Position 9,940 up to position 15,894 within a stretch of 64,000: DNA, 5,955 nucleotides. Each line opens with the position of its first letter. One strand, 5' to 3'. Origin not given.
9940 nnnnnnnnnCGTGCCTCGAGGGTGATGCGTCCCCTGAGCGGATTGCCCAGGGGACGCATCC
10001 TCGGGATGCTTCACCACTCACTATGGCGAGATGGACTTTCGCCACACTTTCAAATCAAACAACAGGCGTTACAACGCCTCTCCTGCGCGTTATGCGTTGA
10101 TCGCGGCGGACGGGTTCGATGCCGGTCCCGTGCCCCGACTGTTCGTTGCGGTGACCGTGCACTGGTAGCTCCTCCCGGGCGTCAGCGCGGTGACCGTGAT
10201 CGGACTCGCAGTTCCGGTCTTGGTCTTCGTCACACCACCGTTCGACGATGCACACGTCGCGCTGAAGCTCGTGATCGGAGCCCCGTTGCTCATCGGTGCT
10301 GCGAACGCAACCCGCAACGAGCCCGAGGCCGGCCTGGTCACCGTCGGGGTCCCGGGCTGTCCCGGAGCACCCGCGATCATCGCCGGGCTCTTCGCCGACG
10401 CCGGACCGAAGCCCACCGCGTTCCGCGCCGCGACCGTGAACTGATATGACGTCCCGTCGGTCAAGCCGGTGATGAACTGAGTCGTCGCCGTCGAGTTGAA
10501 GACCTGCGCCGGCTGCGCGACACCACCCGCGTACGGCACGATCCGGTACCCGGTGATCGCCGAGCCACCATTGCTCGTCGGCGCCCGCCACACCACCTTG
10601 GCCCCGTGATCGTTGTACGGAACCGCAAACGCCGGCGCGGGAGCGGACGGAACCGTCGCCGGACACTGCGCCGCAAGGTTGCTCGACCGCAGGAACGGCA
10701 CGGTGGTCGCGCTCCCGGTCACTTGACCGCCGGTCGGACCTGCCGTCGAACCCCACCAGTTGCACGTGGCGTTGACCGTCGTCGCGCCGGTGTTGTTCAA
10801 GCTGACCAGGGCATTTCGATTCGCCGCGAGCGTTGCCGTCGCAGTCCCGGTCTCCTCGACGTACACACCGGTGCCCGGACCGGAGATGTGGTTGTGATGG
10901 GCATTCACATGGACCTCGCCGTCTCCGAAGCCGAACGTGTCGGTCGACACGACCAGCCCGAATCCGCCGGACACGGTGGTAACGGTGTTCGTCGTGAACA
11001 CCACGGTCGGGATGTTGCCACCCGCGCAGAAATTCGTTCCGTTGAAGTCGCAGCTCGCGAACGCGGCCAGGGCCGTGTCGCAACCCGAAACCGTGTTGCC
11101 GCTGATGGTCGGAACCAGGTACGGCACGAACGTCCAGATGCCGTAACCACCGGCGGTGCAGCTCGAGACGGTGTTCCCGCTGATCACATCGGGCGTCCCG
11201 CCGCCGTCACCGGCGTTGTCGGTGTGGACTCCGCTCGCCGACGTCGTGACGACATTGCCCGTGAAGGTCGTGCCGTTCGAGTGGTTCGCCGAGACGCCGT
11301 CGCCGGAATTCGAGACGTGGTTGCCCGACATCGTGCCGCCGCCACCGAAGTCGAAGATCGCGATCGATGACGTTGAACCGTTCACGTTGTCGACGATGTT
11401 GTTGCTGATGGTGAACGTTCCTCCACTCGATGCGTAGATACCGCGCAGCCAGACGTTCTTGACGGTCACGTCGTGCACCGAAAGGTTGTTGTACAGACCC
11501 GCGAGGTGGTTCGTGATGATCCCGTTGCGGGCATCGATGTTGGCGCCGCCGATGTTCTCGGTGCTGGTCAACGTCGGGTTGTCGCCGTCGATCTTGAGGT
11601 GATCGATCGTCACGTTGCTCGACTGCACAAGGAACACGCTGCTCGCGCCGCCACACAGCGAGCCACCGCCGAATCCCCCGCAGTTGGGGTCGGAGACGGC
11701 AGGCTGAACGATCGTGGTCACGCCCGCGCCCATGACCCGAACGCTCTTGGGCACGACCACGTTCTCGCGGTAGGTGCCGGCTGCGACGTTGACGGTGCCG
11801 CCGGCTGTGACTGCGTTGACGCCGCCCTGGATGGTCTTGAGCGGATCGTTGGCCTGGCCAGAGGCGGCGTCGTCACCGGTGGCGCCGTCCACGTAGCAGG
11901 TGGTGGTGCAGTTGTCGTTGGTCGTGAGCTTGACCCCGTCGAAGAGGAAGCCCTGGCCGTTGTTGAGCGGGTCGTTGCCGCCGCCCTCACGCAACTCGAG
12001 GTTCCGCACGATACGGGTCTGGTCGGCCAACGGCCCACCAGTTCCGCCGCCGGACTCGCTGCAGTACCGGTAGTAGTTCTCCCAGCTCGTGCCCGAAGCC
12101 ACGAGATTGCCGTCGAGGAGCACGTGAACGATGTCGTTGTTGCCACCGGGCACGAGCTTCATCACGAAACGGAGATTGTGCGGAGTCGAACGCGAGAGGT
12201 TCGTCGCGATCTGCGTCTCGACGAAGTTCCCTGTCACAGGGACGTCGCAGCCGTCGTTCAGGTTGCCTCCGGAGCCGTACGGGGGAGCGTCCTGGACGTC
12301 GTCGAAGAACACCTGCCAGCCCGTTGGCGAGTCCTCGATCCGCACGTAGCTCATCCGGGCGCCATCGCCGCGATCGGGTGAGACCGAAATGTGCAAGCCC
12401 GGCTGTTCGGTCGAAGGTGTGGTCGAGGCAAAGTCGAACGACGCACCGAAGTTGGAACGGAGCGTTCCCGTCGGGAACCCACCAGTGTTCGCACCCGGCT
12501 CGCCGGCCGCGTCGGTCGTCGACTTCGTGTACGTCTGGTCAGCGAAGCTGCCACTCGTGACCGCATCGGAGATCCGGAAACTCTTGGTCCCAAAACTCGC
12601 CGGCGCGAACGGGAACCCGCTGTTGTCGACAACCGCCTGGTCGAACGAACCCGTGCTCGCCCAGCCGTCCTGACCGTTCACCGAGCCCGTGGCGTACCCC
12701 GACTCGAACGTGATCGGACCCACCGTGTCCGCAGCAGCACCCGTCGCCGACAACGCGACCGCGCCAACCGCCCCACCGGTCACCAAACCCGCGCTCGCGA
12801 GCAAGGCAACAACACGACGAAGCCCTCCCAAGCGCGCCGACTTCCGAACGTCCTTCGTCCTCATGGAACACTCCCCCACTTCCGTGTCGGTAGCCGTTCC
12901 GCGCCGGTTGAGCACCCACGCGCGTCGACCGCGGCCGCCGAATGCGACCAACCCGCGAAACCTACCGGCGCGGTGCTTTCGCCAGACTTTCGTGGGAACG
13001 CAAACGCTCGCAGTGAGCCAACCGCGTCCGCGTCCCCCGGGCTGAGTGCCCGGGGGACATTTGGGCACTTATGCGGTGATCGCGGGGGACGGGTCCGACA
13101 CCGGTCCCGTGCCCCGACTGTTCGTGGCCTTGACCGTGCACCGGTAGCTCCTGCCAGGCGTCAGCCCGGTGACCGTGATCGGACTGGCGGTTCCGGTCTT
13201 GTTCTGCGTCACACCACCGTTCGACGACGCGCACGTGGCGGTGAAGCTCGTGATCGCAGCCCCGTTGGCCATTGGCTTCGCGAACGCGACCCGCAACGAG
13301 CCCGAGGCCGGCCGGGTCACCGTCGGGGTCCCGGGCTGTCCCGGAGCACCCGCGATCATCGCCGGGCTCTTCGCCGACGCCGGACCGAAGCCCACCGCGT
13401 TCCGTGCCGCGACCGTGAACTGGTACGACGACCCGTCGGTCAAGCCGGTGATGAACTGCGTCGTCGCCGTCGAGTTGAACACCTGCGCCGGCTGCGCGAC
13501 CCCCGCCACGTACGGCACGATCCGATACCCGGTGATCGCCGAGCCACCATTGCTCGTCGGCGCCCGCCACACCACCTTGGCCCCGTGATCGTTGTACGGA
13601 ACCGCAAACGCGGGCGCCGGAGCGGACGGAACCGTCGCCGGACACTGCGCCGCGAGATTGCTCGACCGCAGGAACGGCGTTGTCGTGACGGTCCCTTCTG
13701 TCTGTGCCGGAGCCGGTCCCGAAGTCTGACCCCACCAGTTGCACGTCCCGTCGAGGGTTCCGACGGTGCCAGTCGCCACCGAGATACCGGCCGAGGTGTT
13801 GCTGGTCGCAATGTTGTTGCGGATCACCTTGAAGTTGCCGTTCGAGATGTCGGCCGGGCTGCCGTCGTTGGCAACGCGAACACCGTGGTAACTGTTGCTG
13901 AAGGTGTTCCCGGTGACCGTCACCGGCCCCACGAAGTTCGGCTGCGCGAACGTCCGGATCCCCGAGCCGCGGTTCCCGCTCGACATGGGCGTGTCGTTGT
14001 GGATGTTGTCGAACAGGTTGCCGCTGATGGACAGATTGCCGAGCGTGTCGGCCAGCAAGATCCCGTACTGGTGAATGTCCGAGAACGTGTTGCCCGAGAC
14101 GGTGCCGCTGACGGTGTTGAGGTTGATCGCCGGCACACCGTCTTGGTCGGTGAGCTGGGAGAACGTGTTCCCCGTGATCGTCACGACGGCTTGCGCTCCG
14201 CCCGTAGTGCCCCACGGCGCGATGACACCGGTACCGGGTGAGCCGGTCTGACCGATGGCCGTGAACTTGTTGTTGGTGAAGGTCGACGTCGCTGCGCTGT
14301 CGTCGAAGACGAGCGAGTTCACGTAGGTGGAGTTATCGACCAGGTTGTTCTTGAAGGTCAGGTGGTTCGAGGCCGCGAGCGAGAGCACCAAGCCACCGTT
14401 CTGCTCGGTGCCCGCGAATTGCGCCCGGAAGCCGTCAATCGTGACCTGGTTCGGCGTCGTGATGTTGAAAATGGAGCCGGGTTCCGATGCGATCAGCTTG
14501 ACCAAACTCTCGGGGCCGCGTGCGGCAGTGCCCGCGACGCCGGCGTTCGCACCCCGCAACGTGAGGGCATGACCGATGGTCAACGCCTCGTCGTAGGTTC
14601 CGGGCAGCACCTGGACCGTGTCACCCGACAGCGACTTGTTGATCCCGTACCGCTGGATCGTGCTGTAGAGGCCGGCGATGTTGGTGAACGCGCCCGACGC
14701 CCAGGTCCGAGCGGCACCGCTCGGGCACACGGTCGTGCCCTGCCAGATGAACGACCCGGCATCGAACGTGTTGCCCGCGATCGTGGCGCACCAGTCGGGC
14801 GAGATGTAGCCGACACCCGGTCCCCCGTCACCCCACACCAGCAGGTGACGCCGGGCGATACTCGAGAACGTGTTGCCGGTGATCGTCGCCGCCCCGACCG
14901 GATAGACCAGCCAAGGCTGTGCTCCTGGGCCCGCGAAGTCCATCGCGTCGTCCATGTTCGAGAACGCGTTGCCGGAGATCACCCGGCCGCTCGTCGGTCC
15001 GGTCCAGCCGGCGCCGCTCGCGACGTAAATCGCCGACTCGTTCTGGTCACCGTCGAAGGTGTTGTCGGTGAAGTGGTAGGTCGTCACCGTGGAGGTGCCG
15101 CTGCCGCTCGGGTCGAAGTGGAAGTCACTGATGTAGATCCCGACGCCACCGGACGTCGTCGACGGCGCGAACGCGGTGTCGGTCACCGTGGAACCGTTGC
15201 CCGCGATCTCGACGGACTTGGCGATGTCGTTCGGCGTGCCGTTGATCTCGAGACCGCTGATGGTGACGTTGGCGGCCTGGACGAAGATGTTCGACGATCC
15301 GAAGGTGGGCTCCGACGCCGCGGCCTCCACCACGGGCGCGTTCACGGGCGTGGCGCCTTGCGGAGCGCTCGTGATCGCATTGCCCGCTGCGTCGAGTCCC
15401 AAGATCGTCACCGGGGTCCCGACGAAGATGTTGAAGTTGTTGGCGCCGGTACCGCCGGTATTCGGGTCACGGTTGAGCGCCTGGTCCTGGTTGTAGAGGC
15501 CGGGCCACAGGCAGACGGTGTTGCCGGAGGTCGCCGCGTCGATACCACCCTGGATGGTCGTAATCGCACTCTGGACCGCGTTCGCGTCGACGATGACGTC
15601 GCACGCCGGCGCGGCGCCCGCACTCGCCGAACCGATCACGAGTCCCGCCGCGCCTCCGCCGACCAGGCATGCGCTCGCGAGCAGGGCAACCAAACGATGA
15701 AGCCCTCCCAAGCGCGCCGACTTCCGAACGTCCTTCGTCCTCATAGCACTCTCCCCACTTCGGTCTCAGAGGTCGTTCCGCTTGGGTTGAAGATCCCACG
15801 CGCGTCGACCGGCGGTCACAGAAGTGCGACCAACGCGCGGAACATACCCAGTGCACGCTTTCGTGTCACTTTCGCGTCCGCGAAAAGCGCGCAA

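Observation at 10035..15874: Three promoters next to a SARP gene share 11-bp-spaced CGAAAG direct repeats in SARP-box geometry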

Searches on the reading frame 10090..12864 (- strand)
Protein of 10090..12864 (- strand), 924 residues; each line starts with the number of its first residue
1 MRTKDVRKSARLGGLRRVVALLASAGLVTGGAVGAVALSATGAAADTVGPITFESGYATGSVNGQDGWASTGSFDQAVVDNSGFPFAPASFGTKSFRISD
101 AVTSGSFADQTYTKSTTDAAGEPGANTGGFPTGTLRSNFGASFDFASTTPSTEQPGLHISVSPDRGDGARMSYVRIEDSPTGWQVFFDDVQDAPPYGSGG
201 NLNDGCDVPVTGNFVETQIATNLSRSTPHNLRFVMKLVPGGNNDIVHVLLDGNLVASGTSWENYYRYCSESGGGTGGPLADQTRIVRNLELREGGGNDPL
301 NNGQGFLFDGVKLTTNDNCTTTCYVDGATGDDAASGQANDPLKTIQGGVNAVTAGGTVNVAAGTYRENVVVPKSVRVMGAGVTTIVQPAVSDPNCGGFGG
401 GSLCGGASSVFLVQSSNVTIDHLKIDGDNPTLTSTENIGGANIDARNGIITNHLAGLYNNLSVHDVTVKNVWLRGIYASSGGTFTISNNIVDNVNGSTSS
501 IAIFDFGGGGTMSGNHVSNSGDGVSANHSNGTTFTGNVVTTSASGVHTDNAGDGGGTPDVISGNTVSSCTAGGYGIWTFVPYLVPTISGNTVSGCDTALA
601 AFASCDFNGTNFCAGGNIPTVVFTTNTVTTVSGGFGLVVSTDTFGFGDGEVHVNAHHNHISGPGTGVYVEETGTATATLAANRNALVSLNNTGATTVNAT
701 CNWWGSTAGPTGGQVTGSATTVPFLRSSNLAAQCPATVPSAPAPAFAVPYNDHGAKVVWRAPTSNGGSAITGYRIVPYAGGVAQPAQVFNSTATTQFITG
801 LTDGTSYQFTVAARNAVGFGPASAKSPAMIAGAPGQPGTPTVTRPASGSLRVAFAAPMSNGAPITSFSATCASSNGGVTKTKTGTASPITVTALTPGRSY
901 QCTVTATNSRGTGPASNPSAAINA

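Call 8: search_protein_families(library=pfam, proteins=[window:10090-12864:-], max_evalue=0.01)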
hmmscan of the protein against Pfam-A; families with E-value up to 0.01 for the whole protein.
window:10090-12864:- (924 aa): 4 families
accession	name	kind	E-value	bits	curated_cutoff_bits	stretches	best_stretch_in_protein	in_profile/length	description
PF00041.27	fn3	-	3.4e-23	82.1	25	2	836-920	2-82/84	Fibronectin type III domain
PF05048.19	NosD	-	2.7e-09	37.2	23.6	2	508-597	25-105/212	Periplasmic copper-binding protein (NosD)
PF25059.1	FN3_DSCAM-DSCAML_C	-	1.1e-06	29.3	39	0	850-913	6-71/89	DSCAM/DSCAML C-terminal Fn3-like domain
PF16656.11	Pur_ac_phosph_N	-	0.001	20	30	0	756-816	16-83/93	Purple acid Phosphatase, N-terminal domain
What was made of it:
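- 10090..12864 (-): Beta-helix gene 1: a secreted protein with an N-terminal domain, a NosD-like beta-helix and two FN3 domains. Pfam NosD and fn3 (call 8).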

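Call 30: search_protein_families(library=ncbifam, proteins=[window:10090-12864:-], max_evalue=0.1)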
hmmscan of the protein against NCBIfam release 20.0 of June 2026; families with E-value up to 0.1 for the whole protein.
window:10090-12864:- (924 aa): 3 families
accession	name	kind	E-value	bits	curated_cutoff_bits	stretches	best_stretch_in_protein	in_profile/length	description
TIGR04247.1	NosD_copper_fam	subfamily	4.9e-07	28.6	300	1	346-553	2-181/377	nitrous oxide reductase family maturation protein NosD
TIGR03804.1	para_beta_helix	repeat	4.6e-05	23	19.45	1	508-541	8-41/44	parallel beta-helix repeat protein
NF047854.1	LIC10774_subfam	equivalog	0.017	14.1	380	1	320-570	58-296/358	LIC10774/LIC10365 family surface protein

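Call 59: search_solved_structures(query=window:10090-12864:-, max_evalue=0.001)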
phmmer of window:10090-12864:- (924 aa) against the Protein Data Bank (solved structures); distinct sequences matched with E-value up to 0.001: 46.
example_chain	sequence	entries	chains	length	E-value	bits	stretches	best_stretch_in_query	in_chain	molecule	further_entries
8q6t_I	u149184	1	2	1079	2.4e-45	158.5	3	754-920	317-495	Titin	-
8g4l_bm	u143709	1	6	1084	1.4e-39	139.4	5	724-841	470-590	Titin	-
8bnq_A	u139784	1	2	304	7.7e-12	47.6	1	725-916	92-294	Titin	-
7y8s_A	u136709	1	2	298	2.4e-10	42.6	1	759-916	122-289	Dscam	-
3lpw_A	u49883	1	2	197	1.3e-08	36.9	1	753-823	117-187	A77-A78 domain from Titin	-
8bvo_A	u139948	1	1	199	2.4e-08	36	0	733-823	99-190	Titin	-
6tpw_A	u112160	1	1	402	8.4e-08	34.2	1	763-916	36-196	Receptor-type tyrosine-protein phosphatase F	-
8bxr_A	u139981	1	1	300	1e-07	34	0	733-823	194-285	Titin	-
8k3j_A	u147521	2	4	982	1.3e-07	33.6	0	810-922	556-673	Contactin-2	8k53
9ba4_A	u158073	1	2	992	1.4e-07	33.5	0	810-922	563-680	Contactin-2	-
8oq9_A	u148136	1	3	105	1.4e-07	33.5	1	750-830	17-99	Titin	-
8orl_A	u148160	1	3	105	4.2e-07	31.9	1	750-829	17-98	Titin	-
6x3a_A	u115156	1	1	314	8.2e-07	31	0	739-872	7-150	Receptor-type tyrosine-protein phosphatase delta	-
4pbx_A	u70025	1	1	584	1.1e-06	30.6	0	805-917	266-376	Receptor-type tyrosine-protein phosphatase S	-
5fm5_M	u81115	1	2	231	2.7e-06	29.3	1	739-858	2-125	MYOMESIN-1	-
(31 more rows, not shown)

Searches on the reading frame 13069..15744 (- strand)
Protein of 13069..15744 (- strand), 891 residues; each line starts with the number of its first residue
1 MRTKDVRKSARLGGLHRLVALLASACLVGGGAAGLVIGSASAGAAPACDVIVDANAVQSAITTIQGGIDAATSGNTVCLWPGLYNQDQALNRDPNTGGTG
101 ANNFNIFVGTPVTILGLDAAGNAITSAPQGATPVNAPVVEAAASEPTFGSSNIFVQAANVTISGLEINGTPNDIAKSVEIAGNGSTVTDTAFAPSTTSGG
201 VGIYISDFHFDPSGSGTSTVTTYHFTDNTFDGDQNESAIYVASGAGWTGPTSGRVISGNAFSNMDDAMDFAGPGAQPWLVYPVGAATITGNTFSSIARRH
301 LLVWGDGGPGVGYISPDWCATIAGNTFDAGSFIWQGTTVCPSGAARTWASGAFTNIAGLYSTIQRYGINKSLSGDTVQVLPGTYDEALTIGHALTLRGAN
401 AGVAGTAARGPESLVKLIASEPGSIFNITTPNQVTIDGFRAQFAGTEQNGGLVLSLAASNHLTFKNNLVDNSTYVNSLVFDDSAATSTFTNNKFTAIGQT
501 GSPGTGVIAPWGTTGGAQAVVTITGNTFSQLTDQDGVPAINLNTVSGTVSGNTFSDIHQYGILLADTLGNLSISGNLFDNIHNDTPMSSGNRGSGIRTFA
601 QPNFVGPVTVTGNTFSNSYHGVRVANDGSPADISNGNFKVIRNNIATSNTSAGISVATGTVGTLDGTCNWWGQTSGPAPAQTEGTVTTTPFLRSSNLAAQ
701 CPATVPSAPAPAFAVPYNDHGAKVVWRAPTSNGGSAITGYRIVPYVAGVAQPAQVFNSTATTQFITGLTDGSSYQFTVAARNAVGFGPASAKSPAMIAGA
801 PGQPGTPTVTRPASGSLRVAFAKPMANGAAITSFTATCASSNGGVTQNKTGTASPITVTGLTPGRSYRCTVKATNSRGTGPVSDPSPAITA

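Call 8: search_protein_families(library=pfam, proteins=[window:13069-15744:-], max_evalue=0.01)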
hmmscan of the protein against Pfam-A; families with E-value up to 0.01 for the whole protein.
window:13069-15744:- (891 aa): 5 families
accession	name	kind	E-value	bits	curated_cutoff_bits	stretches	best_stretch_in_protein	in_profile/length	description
PF00041.27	fn3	-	8.7e-23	80.8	25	2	803-887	2-82/84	Fibronectin type III domain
PF13229.12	Beta_helix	-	6.7e-10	39.2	25.9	1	520-659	33-147/158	Right handed beta helix region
PF25059.1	FN3_DSCAM-DSCAML_C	-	2e-05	25.3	39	0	751-789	34-73/89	DSCAM/DSCAML C-terminal Fn3-like domain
PF17161.10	DUF5123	-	0.00092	20.8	35.1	0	548-646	2-104/113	Domain of unknown function (DUF5123)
PF16656.11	Pur_ac_phosph_N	-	0.0023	18.9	30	0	835-878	33-84/93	Purple acid Phosphatase, N-terminal domain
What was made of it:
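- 13069..15744 (-): Beta-helix gene 2: a secreted right-handed beta-helix protein with two C-terminal FN3 domains. Pfam Beta_helix and fn3 (call 8).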

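Call 30: search_protein_families(library=ncbifam, proteins=[window:13069-15744:-], max_evalue=0.1)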
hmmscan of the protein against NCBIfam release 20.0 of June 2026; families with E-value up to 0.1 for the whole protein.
window:13069-15744:- (891 aa): 1 family
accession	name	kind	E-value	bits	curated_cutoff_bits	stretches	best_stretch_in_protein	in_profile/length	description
TIGR04247.1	NosD_copper_fam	subfamily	0.0011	17.6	300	1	368-471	5-95/377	nitrous oxide reductase family maturation protein NosD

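Call 60: search_solved_structures(query=window:13069-15744:-, max_evalue=0.001)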
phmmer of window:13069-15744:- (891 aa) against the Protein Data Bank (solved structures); distinct sequences matched with E-value up to 0.001: 45.
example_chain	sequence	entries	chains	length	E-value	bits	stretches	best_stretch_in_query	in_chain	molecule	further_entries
8q6t_I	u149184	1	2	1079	1.8e-45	158.5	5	706-880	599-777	Titin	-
8g4l_bm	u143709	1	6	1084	1.4e-41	145.7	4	693-889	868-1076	Titin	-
8bnq_A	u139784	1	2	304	2e-13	52.6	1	693-889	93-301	Titin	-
6tpw_A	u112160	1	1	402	4.1e-10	41.6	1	730-888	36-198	Receptor-type tyrosine-protein phosphatase F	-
8bvo_A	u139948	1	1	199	4.1e-09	38.3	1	705-889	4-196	Titin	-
3lpw_A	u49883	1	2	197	4.6e-09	38.1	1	722-885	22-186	A77-A78 domain from Titin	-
8bxr_A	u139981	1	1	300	1.2e-08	36.8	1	706-889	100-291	Titin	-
7y8s_A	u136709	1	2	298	2.1e-08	35.9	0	724-882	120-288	Dscam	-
8oq9_A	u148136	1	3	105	4e-08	35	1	717-797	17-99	Titin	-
8orl_A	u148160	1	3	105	1.2e-07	33.4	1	717-796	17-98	Titin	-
8k3j_A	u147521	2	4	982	2e-07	32.7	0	777-889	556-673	Contactin-2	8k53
9ba4_A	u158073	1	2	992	2e-07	32.7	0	777-889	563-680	Contactin-2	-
4pbx_A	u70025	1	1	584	2e-07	32.7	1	768-885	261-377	Receptor-type tyrosine-protein phosphatase S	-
5fm5_M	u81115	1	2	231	4.2e-07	31.6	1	706-805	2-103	MYOMESIN-1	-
4yh7_A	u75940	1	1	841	1.3e-06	30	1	704-890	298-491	Receptor-type tyrosine-protein phosphatase delta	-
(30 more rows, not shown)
